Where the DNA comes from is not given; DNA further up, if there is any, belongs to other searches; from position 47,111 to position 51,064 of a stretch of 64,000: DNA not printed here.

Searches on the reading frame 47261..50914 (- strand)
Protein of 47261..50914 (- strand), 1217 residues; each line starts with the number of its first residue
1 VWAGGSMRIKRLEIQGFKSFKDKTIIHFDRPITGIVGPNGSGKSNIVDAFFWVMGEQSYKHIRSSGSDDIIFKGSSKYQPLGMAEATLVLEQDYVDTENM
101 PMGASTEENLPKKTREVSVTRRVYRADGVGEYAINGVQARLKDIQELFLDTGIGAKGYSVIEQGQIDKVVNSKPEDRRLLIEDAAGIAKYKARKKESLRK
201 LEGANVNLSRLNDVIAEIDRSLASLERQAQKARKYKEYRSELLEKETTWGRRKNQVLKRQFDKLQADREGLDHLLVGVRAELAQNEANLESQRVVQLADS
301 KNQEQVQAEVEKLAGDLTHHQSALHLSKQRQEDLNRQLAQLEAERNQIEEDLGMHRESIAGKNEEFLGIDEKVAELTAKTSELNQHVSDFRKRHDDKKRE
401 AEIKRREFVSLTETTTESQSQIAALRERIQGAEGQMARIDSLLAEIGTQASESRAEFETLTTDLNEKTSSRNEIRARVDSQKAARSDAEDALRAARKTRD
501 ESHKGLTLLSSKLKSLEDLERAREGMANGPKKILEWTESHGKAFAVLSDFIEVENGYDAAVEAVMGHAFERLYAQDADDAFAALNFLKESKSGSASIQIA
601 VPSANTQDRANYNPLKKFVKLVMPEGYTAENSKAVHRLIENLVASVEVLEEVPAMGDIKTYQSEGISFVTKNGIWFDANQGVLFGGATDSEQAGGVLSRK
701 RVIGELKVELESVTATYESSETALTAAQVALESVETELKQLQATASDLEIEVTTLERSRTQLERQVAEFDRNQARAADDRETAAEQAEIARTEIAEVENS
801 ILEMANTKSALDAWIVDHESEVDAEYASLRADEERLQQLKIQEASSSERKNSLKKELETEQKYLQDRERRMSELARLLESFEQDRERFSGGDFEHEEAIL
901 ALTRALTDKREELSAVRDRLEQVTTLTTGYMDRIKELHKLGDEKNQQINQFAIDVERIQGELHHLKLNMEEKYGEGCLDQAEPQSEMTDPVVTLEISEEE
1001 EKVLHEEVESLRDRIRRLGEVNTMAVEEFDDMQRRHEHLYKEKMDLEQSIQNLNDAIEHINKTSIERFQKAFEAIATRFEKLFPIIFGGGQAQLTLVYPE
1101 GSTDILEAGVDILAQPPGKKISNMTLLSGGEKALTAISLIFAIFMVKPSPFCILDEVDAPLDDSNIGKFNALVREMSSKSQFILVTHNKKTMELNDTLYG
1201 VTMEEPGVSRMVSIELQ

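Call 26: search_protein_families(library=pfam, proteins=[window:47261-50914:-], max_evalue=10)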
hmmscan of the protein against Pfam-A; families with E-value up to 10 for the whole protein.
window:47261-50914:- (1217 aa): 11 families
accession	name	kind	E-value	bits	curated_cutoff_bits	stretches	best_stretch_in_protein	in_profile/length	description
PF02463.25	SMC_N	-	1.9e-55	188.1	40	1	9-1209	2-219/220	RecF/RecN/SMC N terminal domain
PF13476.12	AAA_23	-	1.5e-18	68.6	27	1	11-252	1-177/201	AAA domain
PF13175.12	AAA_15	-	1.2e-12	48.6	32.1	1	7-391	1-276/374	AAA ATPase domain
PF06470.18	SMC_hinge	-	3e-10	41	22.5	1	545-640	6-101/116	SMC proteins Flexible Hinge Domain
PF13304.12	AAA_21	-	4.9e-08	33.8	27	2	32-71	1-45/304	AAA domain, putative AbiEii toxin, Type IV TA system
PF13555.12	AAA_29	-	5.5e-06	26.5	27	1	10-55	2-47/61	P-loop containing region of AAA domain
PF13166.12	AAA_13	-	0.0003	20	36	1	852-1068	290-470/713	AAA domain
PF10046.14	BLOC1_2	-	0.019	15.8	33.4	2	1001-1072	8-81/96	Biogenesis of lysosome-related organelles complex-1 subunit 2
PF00005.33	ABC_tran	-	0.29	12.2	25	1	32-50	13-31/137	ABC transporter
PF10473.14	CENP-F_leu_zip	-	0.31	11.5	34.5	3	756-846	16-106/140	Leucine-rich repeats of kinetochore protein Cenp-F/LEK1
PF08650.15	DASH_Dad4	-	5.2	7.6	29.8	0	207-232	19-44/71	DASH complex subunit Dad4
